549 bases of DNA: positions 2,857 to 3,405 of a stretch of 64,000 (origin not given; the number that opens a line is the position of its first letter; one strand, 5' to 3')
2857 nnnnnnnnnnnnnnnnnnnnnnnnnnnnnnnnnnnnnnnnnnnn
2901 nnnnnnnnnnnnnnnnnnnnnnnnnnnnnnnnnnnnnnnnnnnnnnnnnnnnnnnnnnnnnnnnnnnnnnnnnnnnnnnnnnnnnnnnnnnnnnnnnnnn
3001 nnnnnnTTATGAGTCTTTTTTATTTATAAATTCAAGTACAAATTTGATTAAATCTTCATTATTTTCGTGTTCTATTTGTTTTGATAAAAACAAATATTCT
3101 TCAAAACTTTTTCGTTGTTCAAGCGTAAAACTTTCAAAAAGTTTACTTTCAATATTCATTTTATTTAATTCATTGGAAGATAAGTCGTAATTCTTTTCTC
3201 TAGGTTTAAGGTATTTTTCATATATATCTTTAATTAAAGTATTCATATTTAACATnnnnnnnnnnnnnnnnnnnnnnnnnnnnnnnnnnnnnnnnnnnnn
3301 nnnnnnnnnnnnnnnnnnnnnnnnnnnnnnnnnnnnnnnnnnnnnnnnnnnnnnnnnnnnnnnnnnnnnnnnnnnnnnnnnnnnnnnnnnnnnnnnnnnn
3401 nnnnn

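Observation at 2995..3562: Two-gene XRE cassette bracketed by a perfect 31-bp duplication of a terminator hairpin, with face-to-face leaderless promoters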

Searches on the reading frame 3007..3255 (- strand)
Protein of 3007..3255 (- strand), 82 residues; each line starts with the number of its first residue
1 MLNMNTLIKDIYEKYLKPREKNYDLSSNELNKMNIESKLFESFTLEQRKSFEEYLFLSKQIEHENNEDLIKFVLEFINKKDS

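Call 4: search_protein_families(library=pfam, proteins=[window:3007-3255:-], max_evalue=0.1)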
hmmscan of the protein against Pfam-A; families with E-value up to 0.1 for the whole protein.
window:3007-3255:- (82 aa): 1 family
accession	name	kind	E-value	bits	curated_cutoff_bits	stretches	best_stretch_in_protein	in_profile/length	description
PF24618.1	LTN1_E3_ligase_5th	-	0.0019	18.3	27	1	16-74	9-66/185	Listerin HEAT repeat region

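Call 15: find_homologous_proteins(query=window:3007-3246:-, max_evalue=0.01)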
Query window:3007-3246:- (79 aa): 10 proteins with E <= 0.01 among 10 candidates.
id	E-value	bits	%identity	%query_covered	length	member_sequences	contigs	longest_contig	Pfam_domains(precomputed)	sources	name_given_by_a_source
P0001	9.6e-41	154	100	100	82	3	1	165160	-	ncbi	-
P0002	2.8e-36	140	92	100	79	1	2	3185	-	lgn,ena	-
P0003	2.0e-24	103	75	97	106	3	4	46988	-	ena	-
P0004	2.4e-23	99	68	95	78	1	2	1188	-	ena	-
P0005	6.1e-19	85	68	100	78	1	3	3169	-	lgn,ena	-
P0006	7.9e-19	85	68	100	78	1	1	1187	-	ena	-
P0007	3.1e-18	83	67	100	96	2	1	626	-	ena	-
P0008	4.9e-18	83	68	91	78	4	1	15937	-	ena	-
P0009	1.8e-16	78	56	100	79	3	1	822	-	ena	-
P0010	4.3e-16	76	56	100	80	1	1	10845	-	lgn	-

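Call 16: find_encoding_contigs(protein=P0001, flank=6000, max_places=4)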
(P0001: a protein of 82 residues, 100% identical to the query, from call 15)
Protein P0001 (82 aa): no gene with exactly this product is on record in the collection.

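Call 17: find_encoding_contigs(protein=P0003, flank=6000, max_places=4)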
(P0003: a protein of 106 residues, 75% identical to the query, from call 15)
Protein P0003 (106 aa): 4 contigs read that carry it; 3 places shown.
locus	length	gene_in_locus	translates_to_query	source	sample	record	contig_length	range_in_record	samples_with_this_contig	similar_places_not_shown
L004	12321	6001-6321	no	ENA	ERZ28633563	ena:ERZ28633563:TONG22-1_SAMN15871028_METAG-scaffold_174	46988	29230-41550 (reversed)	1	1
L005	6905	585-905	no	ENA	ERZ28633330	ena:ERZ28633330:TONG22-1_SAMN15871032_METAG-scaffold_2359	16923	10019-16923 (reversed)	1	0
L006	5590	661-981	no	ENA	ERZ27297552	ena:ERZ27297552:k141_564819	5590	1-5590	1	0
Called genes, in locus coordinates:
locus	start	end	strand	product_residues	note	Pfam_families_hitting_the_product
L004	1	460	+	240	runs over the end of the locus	PF14804:Jag_N, PF13083:KH_KhpA-B (faint), PF01424:R3H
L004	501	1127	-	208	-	-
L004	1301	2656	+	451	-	PF10396:TrmE_N, PF12631:MnmE_helical, PF00350:Dynamin_N (faint), PF01926:MMR_HSR1, PF02421:FeoB_N, PF04548:AIG1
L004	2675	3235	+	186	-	PF00583:Acetyltransf_1, PF13508:Acetyltransf_7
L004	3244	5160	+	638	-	PF01134:GIDA, PF07992:Pyr_redox_2, PF21680:GIDA_C_1st, PF13932:SAM_GIDA_C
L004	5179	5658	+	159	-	-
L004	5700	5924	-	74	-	PF13560:HTH_31, PF12844:HTH_19, PF01381:HTH_3, PF13443:HTH_26 (weak)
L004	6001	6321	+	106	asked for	-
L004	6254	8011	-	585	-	PF00664:ABC_membrane, PF09818:ABC_ATPase (faint), PF00005:ABC_tran, PF02463:SMC_N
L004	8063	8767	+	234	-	-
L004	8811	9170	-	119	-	PF00719:Pyrophosphatase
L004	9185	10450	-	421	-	-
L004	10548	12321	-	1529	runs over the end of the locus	PF18998:Flg_new_2 (faint)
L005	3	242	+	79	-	?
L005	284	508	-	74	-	PF13560:HTH_31, PF12844:HTH_19, PF01381:HTH_3, PF13443:HTH_26 (weak)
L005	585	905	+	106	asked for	-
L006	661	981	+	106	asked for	-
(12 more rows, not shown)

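Call 18: find_encoding_contigs(protein=P0008, flank=6000, max_places=4)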
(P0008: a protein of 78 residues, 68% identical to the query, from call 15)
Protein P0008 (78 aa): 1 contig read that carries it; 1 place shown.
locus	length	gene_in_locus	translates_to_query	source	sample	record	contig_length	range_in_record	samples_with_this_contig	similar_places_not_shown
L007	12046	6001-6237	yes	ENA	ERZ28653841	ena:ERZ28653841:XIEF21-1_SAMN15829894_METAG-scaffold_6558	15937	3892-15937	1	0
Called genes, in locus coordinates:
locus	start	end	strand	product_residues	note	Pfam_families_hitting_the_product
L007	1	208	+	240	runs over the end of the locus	PF14804:Jag_N, PF13083:KH_KhpA-B (faint), PF01424:R3H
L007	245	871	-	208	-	-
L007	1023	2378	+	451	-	PF10396:TrmE_N, PF12631:MnmE_helical, PF00350:Dynamin_N (faint), PF01926:MMR_HSR1, PF02421:FeoB_N, PF04548:AIG1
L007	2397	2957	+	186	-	PF00583:Acetyltransf_1, PF13302:Acetyltransf_3 (weak), PF13508:Acetyltransf_7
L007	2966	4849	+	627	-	PF01134:GIDA, PF07992:Pyr_redox_2, PF21680:GIDA_C_1st, PF13932:SAM_GIDA_C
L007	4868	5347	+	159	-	-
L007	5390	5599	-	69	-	PF13560:HTH_31 (weak), PF12844:HTH_19 (weak), PF01381:HTH_3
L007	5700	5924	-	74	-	PF13560:HTH_31, PF12844:HTH_19, PF01381:HTH_3, PF13443:HTH_26 (weak)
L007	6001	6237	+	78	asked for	-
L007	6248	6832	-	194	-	PF00583:Acetyltransf_1, PF13527:Acetyltransf_9 (faint), PF13508:Acetyltransf_7 (weak), PF13673:Acetyltransf_10 (weak), PF08445:FR47 (weak)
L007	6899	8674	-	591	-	PF00664:ABC_membrane, PF09818:ABC_ATPase (faint), PF00005:ABC_tran, PF02463:SMC_N, PF13304:AAA_21 (faint)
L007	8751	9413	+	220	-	-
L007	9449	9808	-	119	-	PF00719:Pyrophosphatase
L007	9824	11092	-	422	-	-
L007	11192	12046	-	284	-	?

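Call 19: find_encoding_contigs(protein=P0010, flank=6000, max_places=4)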
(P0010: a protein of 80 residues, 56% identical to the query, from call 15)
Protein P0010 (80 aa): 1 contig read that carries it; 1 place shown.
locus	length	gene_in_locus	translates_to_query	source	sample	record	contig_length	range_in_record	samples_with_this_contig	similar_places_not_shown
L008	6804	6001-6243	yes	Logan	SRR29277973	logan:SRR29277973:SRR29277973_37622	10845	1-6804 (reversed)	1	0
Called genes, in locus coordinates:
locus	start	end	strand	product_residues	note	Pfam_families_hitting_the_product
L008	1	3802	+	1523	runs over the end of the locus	PF18998:Flg_new_2 (faint)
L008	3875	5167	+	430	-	-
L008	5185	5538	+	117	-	PF00719:Pyrophosphatase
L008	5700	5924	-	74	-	PF13560:HTH_31 (weak), PF12844:HTH_19, PF01381:HTH_3, PF13443:HTH_26 (weak)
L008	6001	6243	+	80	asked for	-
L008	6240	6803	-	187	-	?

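Call 33: find_encoding_contigs(protein=P0055, flank=4000, max_places=10)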
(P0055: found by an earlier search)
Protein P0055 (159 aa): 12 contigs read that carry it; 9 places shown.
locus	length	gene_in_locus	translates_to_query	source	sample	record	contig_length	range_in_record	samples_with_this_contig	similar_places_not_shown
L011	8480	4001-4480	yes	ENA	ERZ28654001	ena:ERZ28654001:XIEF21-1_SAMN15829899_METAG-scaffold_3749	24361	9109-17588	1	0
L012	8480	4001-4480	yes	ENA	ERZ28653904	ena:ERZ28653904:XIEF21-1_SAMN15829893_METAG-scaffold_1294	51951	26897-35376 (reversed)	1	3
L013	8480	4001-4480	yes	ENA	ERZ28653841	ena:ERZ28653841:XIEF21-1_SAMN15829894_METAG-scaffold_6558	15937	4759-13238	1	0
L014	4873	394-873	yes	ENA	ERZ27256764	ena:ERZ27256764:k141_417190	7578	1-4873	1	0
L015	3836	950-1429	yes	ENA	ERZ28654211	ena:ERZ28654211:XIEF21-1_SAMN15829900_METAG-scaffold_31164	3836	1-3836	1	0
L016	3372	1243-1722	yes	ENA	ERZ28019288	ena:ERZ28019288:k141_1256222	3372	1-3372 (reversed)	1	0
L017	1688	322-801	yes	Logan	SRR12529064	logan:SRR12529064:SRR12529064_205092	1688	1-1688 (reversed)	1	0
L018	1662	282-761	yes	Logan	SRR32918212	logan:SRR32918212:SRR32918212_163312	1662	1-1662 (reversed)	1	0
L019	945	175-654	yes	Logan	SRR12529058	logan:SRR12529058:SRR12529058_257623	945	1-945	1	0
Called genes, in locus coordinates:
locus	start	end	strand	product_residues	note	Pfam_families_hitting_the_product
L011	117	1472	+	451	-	PF10396:TrmE_N, PF12631:MnmE_helical, PF00350:Dynamin_N (faint), PF01926:MMR_HSR1, PF02421:FeoB_N, PF04548:AIG1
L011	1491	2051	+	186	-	PF00583:Acetyltransf_1, PF13302:Acetyltransf_3 (weak), PF13508:Acetyltransf_7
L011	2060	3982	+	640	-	-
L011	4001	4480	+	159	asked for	-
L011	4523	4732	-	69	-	PF13560:HTH_31 (weak), PF12844:HTH_19 (weak), PF01381:HTH_3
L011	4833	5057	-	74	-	PF13560:HTH_31, PF12844:HTH_19, PF01381:HTH_3, PF13443:HTH_26 (weak)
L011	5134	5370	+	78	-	-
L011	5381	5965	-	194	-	PF00583:Acetyltransf_1, PF13527:Acetyltransf_9 (faint), PF13508:Acetyltransf_7 (weak), PF13673:Acetyltransf_10 (weak), PF08445:FR47 (weak)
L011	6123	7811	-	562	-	-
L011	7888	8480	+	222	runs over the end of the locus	-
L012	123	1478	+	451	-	PF10396:TrmE_N, PF12631:MnmE_helical, PF00350:Dynamin_N (faint), PF01926:MMR_HSR1, PF02421:FeoB_N, PF04548:AIG1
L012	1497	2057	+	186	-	PF00583:Acetyltransf_1, PF13302:Acetyltransf_3 (weak), PF13508:Acetyltransf_7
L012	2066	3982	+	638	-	PF01134:GIDA, PF07992:Pyr_redox_2, PF21680:GIDA_C_1st, PF13932:SAM_GIDA_C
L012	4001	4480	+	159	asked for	-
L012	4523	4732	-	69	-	PF13560:HTH_31 (weak), PF12844:HTH_19 (weak), PF01381:HTH_3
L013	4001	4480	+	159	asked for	-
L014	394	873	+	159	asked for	-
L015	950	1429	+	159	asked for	-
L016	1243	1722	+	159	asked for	-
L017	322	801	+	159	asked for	-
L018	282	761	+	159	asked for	-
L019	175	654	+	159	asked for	-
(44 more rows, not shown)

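Call 41: find_encoding_contigs(protein=P0002, flank=3000, max_places=5)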
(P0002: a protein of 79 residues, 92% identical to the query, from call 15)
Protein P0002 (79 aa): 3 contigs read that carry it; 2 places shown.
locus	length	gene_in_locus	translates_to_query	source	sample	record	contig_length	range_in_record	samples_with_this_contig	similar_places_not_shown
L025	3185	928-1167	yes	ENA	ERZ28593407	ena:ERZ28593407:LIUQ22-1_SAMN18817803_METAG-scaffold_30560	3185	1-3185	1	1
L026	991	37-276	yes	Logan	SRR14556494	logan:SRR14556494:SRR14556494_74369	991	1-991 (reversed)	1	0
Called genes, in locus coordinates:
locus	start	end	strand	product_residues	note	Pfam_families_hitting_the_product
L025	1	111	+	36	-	?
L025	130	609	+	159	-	-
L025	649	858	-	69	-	PF13560:HTH_31 (weak), PF12844:HTH_19 (weak), PF01381:HTH_3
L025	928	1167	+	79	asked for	-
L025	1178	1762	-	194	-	PF00583:Acetyltransf_1, PF13527:Acetyltransf_9 (faint), PF13508:Acetyltransf_7 (faint), PF13673:Acetyltransf_10 (weak), PF08445:FR47 (weak)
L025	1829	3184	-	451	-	?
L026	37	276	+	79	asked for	-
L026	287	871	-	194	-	PF00583:Acetyltransf_1, PF13527:Acetyltransf_9 (faint), PF13508:Acetyltransf_7 (faint), PF13673:Acetyltransf_10 (weak), PF08445:FR47 (weak)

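Call 42: find_encoding_contigs(protein=P0044, flank=3000, max_places=5)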
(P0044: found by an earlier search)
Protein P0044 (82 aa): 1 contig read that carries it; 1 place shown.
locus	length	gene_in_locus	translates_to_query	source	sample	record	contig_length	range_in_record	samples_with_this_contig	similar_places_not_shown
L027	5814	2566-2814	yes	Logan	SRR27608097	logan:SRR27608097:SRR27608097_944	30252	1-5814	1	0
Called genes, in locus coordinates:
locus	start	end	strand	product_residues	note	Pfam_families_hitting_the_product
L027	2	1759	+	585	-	?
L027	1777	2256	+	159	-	PF25041:UFL1_C (faint)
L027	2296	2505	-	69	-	PF13560:HTH_31 (weak), PF12844:HTH_19 (weak), PF01381:HTH_3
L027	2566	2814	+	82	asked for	-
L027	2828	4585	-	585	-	PF00664:ABC_membrane, PF09818:ABC_ATPase (faint), PF00005:ABC_tran, PF02463:SMC_N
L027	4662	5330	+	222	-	-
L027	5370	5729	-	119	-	PF00719:Pyrophosphatase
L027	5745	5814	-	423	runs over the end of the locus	-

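Call 51: predict_structure(alignment_id=A3)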
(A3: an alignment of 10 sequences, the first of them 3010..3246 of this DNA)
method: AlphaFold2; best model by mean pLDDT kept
length: 79 residues; sequences in the alignment: 10
mean_pLDDT: 69.0   pTM: 0.40
mean pLDDT of the five models: 69.0, 64.1, 60.1, 59.6, 59.6
residues with pLDDT >= 90: 0; 70-90: 39; 50-70: 38; < 50: 2
segments of 3 or more residues with pLDDT < 50: none
pLDDT, mean of each block of 10 residues (from residue 1): 72 63 69 79 80 68 60 61
secondary structure, 60 per line:
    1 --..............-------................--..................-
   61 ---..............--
elements in order: H3-16 H24-39 H42-59 H64-77

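Call 53: search_protein_representatives(alignment_id=A3)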
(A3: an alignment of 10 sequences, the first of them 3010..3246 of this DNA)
Query: 10 sequences, 78 profile positions. Proteins with E-value up to 0.001 (for the whole library): 11; up to 1e-10: 3; up to 1e-30: 0. The best 11 are listed.
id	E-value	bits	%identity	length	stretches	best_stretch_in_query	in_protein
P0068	7.2e-19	83.7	-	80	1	1-77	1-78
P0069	1.5e-14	69.8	-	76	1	1-75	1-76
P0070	3.0e-12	62.4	-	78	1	1-76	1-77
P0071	3.0e-10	56.0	-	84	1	1-77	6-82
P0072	2.1e-09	53.3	-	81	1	1-77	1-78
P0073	2.9e-08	49.7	-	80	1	1-77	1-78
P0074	4.0e-07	46.0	-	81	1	1-77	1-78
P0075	4.1e-05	39.6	-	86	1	1-74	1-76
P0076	4.6e-05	39.4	-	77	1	1-76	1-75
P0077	3.8e-04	36.5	-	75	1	1-75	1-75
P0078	9.0e-04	35.3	-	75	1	2-75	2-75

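Call 55: fold_search(model_id=the predicted structure, library=pdb)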
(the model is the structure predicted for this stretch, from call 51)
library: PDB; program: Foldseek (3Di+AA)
matches with E <= 10: 1; with E <= 0.001: 0
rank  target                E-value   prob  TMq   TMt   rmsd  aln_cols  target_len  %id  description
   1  7pua_Fb               4.0e+00  0.28  0.43  0.28   6.8        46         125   13  Middle assembly intermediate of the Trypanosoma brucei mitoribosomal small subunit (released 2022-03-02)

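Call 56: search_protein_families(library=phrogs, proteins=[window:3010-3246:-, P0068, P0075], max_evalue=0.1)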
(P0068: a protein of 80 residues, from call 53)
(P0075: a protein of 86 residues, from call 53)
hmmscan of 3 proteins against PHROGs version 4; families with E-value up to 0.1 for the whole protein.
window:3010-3246:- (79 aa): 1 family
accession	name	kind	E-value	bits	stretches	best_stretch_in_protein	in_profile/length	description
phrog_23129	-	unknown function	0.0087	16.2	1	3-54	134-182/382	-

P0068 (80 aa): 1 family
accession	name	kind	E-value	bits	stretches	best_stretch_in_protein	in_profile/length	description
phrog_25804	-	unknown function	0.091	13.8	0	10-49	39-79/87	-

P0075 (86 aa): 1 family
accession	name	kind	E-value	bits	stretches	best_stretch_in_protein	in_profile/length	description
phrog_36002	-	unknown function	0.081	14.7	0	42-86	10-56/78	-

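Call 57: search_protein_families(library=ncbifam, proteins=[window:3010-3246:-, P0068, P0075], max_evalue=0.1)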
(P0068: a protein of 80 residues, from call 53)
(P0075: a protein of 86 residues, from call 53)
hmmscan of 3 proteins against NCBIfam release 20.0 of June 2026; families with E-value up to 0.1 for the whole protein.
window:3010-3246:- (79 aa): 0 families

P0068 (80 aa): 1 family
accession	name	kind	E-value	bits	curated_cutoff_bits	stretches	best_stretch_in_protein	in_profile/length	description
NF045587.1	T4P_biogen_EbsA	equivalog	0.061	13.6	33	1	20-74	54-111/118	type IV pilus biogenesis protein EbsA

P0075 (86 aa): 1 family
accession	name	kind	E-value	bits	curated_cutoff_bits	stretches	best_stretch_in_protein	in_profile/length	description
NF005719.0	PRK07535.1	domain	0.041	13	259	1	23-80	12-69/268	methyltetrahydrofolate:corrinoid/iron-sulfur protein methyltransferase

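Call 58: search_protein_families(library=padloc, proteins=[window:3010-3246:-, P0068, P0075], max_evalue=0.1)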
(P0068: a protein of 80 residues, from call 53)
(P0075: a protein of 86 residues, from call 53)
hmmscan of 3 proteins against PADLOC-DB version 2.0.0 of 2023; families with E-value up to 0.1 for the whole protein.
window:3010-3246:- (79 aa): 0 families

P0068 (80 aa): 0 families

P0075 (86 aa): 0 families

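Call 61: search_protein_families(library=pfam, alignment_id=A4, max_evalue=1)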
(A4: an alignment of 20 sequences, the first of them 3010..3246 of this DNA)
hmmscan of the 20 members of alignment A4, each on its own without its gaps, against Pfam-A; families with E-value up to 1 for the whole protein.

A. member 1, window:3010-3246:- (79 aa): 2 families
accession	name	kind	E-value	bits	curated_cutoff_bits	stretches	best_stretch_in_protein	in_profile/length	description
PF24618.1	LTN1_E3_ligase_5th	-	0.0017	18.5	27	1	13-71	9-66/185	Listerin HEAT repeat region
PF20648.2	DUF6809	-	0.28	12.5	27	1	1-64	1-68/85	Family of unknown function (DUF6809)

B. families by the number of members that match (of 20 scanned): 14 families
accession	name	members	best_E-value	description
PF20648.2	DUF6809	10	4.2e-05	Family of unknown function (DUF6809)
PF03874.21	RNA_pol_Rpb4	1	0.0013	RNA polymerase Rpb4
PF24618.1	LTN1_E3_ligase_5th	1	0.0017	Listerin HEAT repeat region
PF19938.4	DUF6400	1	0.0031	Family of unknown function (DUF6400)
PF06523.16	DUF1106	1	0.011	Protein of unknown function (DUF1106)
PF25294.1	RENR_N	1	0.014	Renin receptor N-terminal domain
PF18939.6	DUF5686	1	0.03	Family of unknown function (DUF5686)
PF20388.3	DUF6683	1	0.071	Family of unknown function (DUF6683)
PF05951.18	Peptidase_M15_2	1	0.1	Bacterial protein of unknown function (DUF882)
PF16829.10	ATR13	1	0.14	Avirulence protein ATR13, RxLR effector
PF18863.6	AbiJ_NTD4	1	0.14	AbiJ N-terminal domain 4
PF12198.13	Tuberculin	1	0.16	Tuberculin-active protein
PF10627.14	CsgE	1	0.16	Curli assembly protein CsgE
PF21769.2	vRNAP_dom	1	0.19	Virion DNA-directed RNA polymerase domain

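Call 62: search_solved_structures(query=A4, max_evalue=10)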
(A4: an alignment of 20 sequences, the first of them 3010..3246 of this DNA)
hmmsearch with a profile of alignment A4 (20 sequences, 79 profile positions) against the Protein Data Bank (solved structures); distinct sequences matched with E-value up to 10: 3.
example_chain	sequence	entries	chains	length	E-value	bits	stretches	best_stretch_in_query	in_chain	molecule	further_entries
5gm6_t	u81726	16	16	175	0.032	17.9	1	22-57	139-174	Pre-mRNA-splicing factor SNT309 | SNT309 isoform 1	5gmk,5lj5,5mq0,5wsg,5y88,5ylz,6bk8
2jqq_A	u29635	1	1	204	0.19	15.4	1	34-68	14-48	Conserved oligomeric Golgi complex subunit 2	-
4gwp_C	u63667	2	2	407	9.3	10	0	22-62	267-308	Mediator of RNA polymerase II transcription subunit 8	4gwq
